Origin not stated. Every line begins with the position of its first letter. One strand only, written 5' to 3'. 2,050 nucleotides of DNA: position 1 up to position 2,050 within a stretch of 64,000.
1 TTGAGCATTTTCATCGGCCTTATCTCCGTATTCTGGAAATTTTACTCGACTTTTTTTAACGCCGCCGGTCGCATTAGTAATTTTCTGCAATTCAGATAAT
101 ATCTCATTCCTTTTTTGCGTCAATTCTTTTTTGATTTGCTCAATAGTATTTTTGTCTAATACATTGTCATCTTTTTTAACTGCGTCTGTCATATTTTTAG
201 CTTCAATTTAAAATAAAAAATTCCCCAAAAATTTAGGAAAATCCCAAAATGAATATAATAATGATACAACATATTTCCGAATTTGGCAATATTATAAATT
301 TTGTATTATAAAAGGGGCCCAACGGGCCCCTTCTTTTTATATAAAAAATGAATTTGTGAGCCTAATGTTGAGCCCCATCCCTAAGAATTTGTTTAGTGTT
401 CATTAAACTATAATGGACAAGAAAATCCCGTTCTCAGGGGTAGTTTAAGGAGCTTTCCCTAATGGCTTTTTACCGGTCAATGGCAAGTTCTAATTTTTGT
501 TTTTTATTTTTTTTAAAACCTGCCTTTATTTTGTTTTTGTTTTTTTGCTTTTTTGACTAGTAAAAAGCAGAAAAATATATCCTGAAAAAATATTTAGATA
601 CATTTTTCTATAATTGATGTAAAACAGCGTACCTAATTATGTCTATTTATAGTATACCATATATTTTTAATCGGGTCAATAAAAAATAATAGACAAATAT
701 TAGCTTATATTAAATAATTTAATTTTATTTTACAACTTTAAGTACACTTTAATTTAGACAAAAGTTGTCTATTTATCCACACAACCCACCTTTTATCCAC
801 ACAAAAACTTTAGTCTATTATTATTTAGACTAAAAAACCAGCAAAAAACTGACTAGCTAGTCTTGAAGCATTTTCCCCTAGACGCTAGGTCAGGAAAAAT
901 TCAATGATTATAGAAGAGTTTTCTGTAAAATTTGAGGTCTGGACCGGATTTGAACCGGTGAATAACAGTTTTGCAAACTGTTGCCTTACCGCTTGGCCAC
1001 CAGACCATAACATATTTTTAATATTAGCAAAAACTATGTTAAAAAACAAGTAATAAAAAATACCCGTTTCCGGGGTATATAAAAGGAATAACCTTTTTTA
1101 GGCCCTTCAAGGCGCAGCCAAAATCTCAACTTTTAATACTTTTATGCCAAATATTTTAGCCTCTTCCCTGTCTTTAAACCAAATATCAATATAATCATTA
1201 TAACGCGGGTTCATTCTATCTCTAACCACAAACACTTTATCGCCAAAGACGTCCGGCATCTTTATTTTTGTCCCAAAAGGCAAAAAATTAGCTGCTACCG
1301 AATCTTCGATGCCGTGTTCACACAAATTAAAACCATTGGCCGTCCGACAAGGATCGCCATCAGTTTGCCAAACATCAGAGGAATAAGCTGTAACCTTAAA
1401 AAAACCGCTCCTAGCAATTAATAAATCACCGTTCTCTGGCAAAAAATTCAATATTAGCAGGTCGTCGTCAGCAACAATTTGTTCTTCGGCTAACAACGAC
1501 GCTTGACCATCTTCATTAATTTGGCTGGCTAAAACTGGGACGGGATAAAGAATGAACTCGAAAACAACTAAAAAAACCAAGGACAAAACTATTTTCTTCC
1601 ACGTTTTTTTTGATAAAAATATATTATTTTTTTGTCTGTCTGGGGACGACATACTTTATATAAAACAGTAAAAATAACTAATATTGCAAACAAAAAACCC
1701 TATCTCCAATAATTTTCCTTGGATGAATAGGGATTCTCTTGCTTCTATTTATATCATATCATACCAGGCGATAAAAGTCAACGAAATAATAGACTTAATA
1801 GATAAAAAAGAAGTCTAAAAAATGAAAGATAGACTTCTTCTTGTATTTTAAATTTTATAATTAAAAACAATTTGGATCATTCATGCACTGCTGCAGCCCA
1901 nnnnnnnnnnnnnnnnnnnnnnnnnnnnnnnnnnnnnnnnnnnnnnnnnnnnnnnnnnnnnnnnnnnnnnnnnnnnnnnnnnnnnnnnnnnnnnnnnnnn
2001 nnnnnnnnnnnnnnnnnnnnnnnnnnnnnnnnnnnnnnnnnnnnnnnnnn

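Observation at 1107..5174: Tandem array of seven divergent VirB2/TrbC-like pilin paralogs next to a 3D-domain lytic-transglycosylase-like gene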

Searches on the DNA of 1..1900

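Call 70: search_rna_families(source=window, start=1, end=1900, threshold=evalue, max_evalue=1)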
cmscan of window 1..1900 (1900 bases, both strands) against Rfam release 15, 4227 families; matches with E-value up to 1: 8.
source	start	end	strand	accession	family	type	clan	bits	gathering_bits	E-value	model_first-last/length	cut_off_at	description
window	935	1006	-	RF00005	tRNA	Gene; tRNA;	CL00001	67.8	29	3.6e-14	1-71/71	no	tRNA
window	221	335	+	RF00082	SraG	Gene; sRNA;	-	26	50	0.081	1-177/177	no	SraG RNA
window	309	445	-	RF00082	SraG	Gene; sRNA;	-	22.9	50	0.38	1-177/177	no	SraG RNA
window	294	365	+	RF02629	RmaA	Gene; sRNA;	-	22.7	57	0.49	1-113/113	no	Regulator of motility and amylovoran A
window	236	346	+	RF02502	Atu_C8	Gene; sRNA;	-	22.2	50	0.21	1-122/122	no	Rhizobiales sRNA Atu_C8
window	540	575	+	RF03578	mir-3910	Gene; miRNA;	-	21.5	95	0.38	1-82/82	no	mir-3910 microRNA precursor family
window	540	575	-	RF03578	mir-3910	Gene; miRNA;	-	20.7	95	0.63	1-82/82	no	mir-3910 microRNA precursor family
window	934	1006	+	RF04354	Plastid-ycf2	Cis-reg;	-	19.2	65.7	0.96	1-75/75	no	Plastid-ycf2 5UTR RNA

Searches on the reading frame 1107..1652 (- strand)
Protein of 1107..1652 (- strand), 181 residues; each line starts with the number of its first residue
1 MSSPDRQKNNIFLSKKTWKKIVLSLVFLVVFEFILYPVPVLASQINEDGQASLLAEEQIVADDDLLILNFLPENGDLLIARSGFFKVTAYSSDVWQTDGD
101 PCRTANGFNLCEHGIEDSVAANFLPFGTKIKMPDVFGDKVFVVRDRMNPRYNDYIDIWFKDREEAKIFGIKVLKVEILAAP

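Call 3: search_protein_families(library=pfam, proteins=[window:1107-1652:-], max_evalue=1)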
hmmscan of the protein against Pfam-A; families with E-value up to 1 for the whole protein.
window:1107-1652:- (181 aa): 0 families

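Call 4: search_protein_families(library=ncbifam, proteins=[window:1107-1652:-], max_evalue=1)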
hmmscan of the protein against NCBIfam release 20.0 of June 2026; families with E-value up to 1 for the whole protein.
window:1107-1652:- (181 aa): 0 families

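Call 21: search_solved_structures(query=window:1107-1652:-, max_evalue=10, show_alignments=2)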
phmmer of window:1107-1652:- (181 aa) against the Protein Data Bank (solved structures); distinct sequences matched with E-value up to 10: 0.

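Call 22: find_homologous_proteins(query=window:1107-1652:-, max_evalue=0.001)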
Query window:1107-1652:- (181 aa): 390 proteins with E <= 0.001 among 492 candidates; the best 120 are listed.
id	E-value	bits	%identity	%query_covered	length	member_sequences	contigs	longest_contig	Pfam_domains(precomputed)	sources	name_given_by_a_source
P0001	1.6e-111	388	100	96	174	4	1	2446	-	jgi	-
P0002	4.2e-80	286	72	100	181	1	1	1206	-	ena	-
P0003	3.3e-72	260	67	100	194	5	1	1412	-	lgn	-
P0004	4.3e-72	260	68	99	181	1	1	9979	-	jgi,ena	-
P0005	2.7e-71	257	66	99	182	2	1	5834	-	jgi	-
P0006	5.6e-69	249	65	100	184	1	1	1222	-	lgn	-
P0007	2.2e-61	225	57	100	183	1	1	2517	-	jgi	jgi:3D (Asp-Asp-Asp) domain-containing protein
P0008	2.0e-58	215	55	100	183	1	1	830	-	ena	-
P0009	8.3e-58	213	59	88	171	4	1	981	-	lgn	-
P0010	3.2e-57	211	55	97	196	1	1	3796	-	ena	-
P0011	1.4e-56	209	53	96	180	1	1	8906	-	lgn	-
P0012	1.9e-56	209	55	78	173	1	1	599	-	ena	-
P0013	4.9e-56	207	52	96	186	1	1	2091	-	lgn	-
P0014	8.7e-56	206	50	96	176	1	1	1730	-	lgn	-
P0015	8.8e-56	206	52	98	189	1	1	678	-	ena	-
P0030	1.4e-52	196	49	98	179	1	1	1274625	-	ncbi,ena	-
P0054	7.6e-50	187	54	88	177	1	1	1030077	-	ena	-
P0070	1.6e-47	180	50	78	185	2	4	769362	-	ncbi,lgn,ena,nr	ncbi:3D domain-containing protein [Candidatus Parcubacteria bacterium]|nr:3D domain-containing prote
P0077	3.5e-47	178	47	98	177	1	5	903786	-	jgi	jgi:3D (Asp-Asp-Asp) domain-containing protein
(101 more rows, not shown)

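Call 23: find_encoding_contigs(protein=P0030, flank=10000, max_places=1)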
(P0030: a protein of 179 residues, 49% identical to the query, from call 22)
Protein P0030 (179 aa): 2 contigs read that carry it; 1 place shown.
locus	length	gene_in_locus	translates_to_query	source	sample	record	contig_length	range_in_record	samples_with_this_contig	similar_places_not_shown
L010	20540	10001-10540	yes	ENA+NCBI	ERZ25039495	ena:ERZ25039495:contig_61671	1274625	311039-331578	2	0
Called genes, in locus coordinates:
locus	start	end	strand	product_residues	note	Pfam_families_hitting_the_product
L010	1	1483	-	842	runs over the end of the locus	PF13231:PMT_2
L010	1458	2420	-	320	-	PF00535:Glycos_transf_2, PF13641:Glyco_tranf_2_3 (weak)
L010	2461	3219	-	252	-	PF00535:Glycos_transf_2, PF10111:Glyco_tranf_2_2, PF13641:Glyco_tranf_2_3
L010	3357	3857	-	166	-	-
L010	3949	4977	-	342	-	-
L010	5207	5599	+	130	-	PF18895:T4SS_pilin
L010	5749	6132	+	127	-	PF18895:T4SS_pilin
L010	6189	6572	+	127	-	PF18895:T4SS_pilin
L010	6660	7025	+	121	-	PF18895:T4SS_pilin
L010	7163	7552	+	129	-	PF18895:T4SS_pilin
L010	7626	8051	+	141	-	PF18895:T4SS_pilin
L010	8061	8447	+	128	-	PF18895:T4SS_pilin (weak)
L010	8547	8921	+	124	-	PF18895:T4SS_pilin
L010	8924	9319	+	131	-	PF18895:T4SS_pilin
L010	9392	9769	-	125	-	-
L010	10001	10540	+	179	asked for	-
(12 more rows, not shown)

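Call 24: find_encoding_contigs(protein=P0054, flank=10000, max_places=1)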
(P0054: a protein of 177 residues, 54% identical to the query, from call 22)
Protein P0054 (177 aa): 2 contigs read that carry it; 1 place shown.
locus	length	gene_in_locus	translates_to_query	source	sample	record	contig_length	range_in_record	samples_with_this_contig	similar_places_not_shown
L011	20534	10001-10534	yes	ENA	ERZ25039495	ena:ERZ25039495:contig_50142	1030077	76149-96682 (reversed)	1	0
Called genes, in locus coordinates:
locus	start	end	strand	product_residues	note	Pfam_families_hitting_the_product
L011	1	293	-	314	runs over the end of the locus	PF00535:Glycos_transf_2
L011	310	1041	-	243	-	PF00535:Glycos_transf_2, PF10111:Glyco_tranf_2_2 (weak), PF13641:Glyco_tranf_2_3 (weak)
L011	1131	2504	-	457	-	-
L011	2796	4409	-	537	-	-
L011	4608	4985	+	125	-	PF04956:TrbC (weak), PF18895:T4SS_pilin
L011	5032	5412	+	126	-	PF18895:T4SS_pilin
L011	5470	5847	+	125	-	PF04956:TrbC (weak), PF18895:T4SS_pilin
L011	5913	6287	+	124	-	PF18895:T4SS_pilin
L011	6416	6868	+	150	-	PF18895:T4SS_pilin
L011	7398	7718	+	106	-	PF18895:T4SS_pilin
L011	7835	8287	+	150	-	PF18895:T4SS_pilin (weak)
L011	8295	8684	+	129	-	PF18895:T4SS_pilin (weak)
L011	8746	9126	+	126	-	PF18895:T4SS_pilin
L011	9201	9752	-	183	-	-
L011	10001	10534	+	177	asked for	-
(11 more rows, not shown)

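Call 25: find_encoding_contigs(protein=P0070, flank=10000, max_places=1)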
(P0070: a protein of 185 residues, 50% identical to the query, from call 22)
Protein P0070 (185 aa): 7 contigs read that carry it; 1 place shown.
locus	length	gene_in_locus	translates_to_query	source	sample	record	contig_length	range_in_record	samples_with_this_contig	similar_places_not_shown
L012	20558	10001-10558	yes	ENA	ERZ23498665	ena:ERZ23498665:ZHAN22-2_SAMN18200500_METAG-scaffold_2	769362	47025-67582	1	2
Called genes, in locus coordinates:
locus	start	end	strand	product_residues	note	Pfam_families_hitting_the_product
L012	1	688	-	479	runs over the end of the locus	PF01943:Polysacc_synt, PF13440:Polysacc_synt_3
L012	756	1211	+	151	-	PF18895:T4SS_pilin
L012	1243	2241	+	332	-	PF00150:Cellulase, PF02449:Glyco_hydro_42 (faint), PF00331:Glyco_hydro_10 (weak)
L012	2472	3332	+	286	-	PF00480:ROK, PF01869:BcrAD_BadFG (faint)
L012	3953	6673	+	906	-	PF02463:SMC_N, PF13175:AAA_15, PF13304:AAA_21 (weak)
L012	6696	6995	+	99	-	PF18895:T4SS_pilin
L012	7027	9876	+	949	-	PF12836:HHH_3, PF00932:LTD, PF00801:PKD, PF18911:PKD_4, PF00932:LTD, PF01336:tRNA_anti-codon (faint)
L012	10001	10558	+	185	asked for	-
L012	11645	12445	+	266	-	PF06182:ABC2_membrane_6 (weak)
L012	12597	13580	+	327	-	-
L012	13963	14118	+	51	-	-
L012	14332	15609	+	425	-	-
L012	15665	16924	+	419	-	PF01145:Band_7 (weak)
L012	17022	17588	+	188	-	-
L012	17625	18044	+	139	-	-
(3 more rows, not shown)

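Call 26: find_encoding_contigs(protein=P0077, flank=10000, max_places=1)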
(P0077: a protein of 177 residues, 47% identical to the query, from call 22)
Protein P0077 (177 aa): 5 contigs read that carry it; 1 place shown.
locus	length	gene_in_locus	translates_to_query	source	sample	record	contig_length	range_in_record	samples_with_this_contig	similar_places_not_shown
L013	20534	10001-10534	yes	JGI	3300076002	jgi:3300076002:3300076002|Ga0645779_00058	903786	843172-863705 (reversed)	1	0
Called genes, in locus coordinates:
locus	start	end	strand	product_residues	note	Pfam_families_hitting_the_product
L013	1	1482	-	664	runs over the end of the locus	PF04760:IF2_N (faint), PF03308:MeaB (faint), PF00009:GTP_EFTU, PF01926:MMR_HSR1, PF02421:FeoB_N (faint), PF22042:EF-G_D2, PF03144:GTP_EFTU_D2 (faint), PF11987:IF-2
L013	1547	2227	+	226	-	PF01509:TruB_N, PF16198:TruB_C_2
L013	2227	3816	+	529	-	-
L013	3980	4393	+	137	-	PF18895:T4SS_pilin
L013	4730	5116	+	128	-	PF18895:T4SS_pilin (weak)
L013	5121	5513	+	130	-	PF18895:T4SS_pilin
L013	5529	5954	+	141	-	PF18895:T4SS_pilin (weak)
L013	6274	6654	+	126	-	PF18895:T4SS_pilin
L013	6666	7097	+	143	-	PF18895:T4SS_pilin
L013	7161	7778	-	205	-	-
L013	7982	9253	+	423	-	-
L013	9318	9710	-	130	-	-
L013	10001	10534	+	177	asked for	-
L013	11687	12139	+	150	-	PF01258:zf-dskA_traR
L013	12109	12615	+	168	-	PF01252:Peptidase_A8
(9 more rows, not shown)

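Call 56: search_solved_structures(query=A8, max_evalue=10, show_alignments=2)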
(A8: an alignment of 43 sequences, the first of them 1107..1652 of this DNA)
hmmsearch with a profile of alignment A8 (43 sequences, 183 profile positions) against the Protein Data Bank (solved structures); distinct sequences matched with E-value up to 10: 3.
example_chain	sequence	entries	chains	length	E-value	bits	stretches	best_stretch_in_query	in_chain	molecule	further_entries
3kkr_A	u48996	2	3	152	0.31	13.9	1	68-116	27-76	Integrase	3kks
6m6z_A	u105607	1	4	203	1.4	11.8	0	10-65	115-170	TMH4C4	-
4avr_A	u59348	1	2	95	1.8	11.4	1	122-160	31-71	PA4485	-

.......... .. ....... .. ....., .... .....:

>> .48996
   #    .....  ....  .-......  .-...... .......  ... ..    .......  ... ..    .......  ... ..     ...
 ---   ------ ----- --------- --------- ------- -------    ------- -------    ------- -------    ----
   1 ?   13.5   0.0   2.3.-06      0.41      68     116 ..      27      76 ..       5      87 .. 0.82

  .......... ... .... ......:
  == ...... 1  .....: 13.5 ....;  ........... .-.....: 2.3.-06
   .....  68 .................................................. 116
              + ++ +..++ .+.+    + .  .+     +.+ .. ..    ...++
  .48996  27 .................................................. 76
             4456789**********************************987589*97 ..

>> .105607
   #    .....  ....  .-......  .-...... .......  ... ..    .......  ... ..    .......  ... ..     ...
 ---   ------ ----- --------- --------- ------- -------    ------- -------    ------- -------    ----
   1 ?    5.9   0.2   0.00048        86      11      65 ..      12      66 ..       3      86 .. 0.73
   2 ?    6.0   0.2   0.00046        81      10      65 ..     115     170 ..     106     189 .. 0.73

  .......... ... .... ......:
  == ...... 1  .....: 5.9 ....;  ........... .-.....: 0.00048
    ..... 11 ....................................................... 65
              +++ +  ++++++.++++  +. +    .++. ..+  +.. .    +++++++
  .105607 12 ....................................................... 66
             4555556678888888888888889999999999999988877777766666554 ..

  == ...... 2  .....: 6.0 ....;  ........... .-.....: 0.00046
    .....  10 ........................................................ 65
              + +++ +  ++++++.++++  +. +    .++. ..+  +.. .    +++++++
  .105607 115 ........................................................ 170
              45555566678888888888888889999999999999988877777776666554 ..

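Call 57: search_protein_families(library=pfam, alignment_id=A8, max_evalue=10)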
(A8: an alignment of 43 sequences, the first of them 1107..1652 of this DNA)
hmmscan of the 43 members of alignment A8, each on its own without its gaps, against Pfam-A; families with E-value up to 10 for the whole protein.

A. member 1, window:1107-1652:- (181 aa): 0 families

B. families by the number of members that match (of 43 scanned): 11 families
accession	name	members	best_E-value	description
PF10912.14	Glam1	2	0.052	Glia associated membrane protein glam-1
PF08251.16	Mastoparan_2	2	0.08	Mastoparan peptide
PF20973.2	VUPS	1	0.048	Vitamin uptake-like sensor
PF06673.17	L_lactis_ph-MCP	1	0.061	Lactococcus lactis bacteriophage major capsid protein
PF11337.13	DUF3139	1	0.064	Protein of unknown function (DUF3139)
PF14899.11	DUF4492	1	0.067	Domain of unknown function (DUF4492)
PF25289.1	DUF7877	1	0.12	Domain of unknown function (DUF7877)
PF06725.17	3D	1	0.13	3D domain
PF10069.14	DICT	1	0.16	Sensory domain in DIguanylate Cyclases and Two-component system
PF14091.12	DUF4269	1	0.19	Domain of unknown function (DUF4269)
PF09716.15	ETRAMP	1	3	Malarial early transcribed membrane protein (ETRAMP)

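Call 62: predict_structure(alignment_id=A8)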
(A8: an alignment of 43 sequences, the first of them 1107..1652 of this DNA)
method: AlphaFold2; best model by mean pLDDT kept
length: 181 residues; sequences in the alignment: 43
mean_pLDDT: 77.7   pTM: 0.55
mean pLDDT of the five models: 77.7, 77.3, 76.8, 75.5, 75.3
residues with pLDDT >= 90: 79; 70-90: 45; 50-70: 31; < 50: 26
segments of 3 or more residues with pLDDT < 50: 51-70
pLDDT, mean of each block of 10 residues (from residue 1): 52 75 93 75 50 42 45 71 96 75 82 83 94 94 92 94 92 94 59
secondary structure, 60 per line:
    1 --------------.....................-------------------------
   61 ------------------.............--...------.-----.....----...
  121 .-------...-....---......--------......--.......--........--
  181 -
elements in order: H15-35 E79-91 H110-113 E118-121 E129-131 H133-136 E140-145 E154-159 H162-168 E171-178

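Call 64: fold_search(model_id=the predicted structure, library=pdb)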
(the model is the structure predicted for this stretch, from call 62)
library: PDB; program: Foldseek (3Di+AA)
matches with E <= 10: 205; with E <= 0.001: 3
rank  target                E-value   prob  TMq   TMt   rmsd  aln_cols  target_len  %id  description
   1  8v3w_H                1.0e-05  1.00  0.45  0.15  16.3       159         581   19  CryoEM Structure of Diffocin - precontracted - Baseplate - focused refinement on triplex region (released 2024-08-28)
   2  4avr_A                9.2e-05  1.00  0.34  0.59   4.5       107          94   20  Crystal structure of the hypothetical protein Pa4485 from Pseudomonas aeruginosa (released 2013-01-09)
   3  8kea_A                7.8e-04  1.00  0.41  0.10  22.5       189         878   18  Cyanophage A-1(L) baseplate-initiators (released 2024-04-10)
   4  4wlk_A                1.2e-03  1.00  0.36  0.45   2.2        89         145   21  Stationary Phase Survival Protein YuiC from B.subtilis complexed with reaction product (released 2015-07-08)
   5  4wlk_B                1.5e-03  1.00  0.36  0.45   3.0        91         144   22  Stationary Phase Survival Protein YuiC from B.subtilis complexed with reaction product (released 2015-07-08)
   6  4wjt_A                1.9e-03  1.00  0.36  0.44   2.2        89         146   21  Stationary Phase Survival Protein YuiC from B.subtilis complexed with NAG (released 2015-07-08)
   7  9nlz_E                4.9e-03  1.00  0.31  0.09   4.8       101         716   14  Y20S (Sec18-Sec17-Sec9-Sso1-Snc1) EDTA - Class 8 (released 2025-10-01)
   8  2gae                  6.3e-03  1.00  0.34  0.19   5.7       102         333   18  Crystal structure of MltA from E. coli (released 2006-05-09)
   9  2pic                  9.1e-03  1.00  0.32  0.18   5.0        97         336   18  E. coli lytic transglycosylase MltA-D308A in apo-2 form (released 2007-05-08)
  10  9ng2_B                1.0e-02  1.00  0.32  0.09   4.5       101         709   15  Y20S (Sec18-Sec17-Sec9-Sso1-Snc1) EDTA - Class 4 (released 2025-10-01)
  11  9ms5_C                1.2e-02  0.98  0.32  0.29   6.0       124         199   14  Crystal structure of an expansin (Ss_EXLX1) from Streptomyces sp. (released 2025-05-21)
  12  5ntb_A                1.3e-02  0.98  0.34  0.51   5.8       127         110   14  Streptomyces papain inhibitor (SPI) (released 2018-03-07)
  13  7esj_A                1.3e-02  0.94  0.26  0.15   6.6        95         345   15  Acinetobacter baumannii membrane-bound lytic murein transglycosylase A (released 2021-11-17)
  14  9nly_B                1.5e-02  0.99  0.32  0.09   4.5       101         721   15  Y20S (Sec18-Sec17-Sec9-Sso1-Snc1) EDTA - Class 7 (released 2025-10-01)
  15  9ms5_A                1.6e-02  0.92  0.29  0.26   7.5       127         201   12  Crystal structure of an expansin (Ss_EXLX1) from Streptomyces sp. (released 2025-05-21)
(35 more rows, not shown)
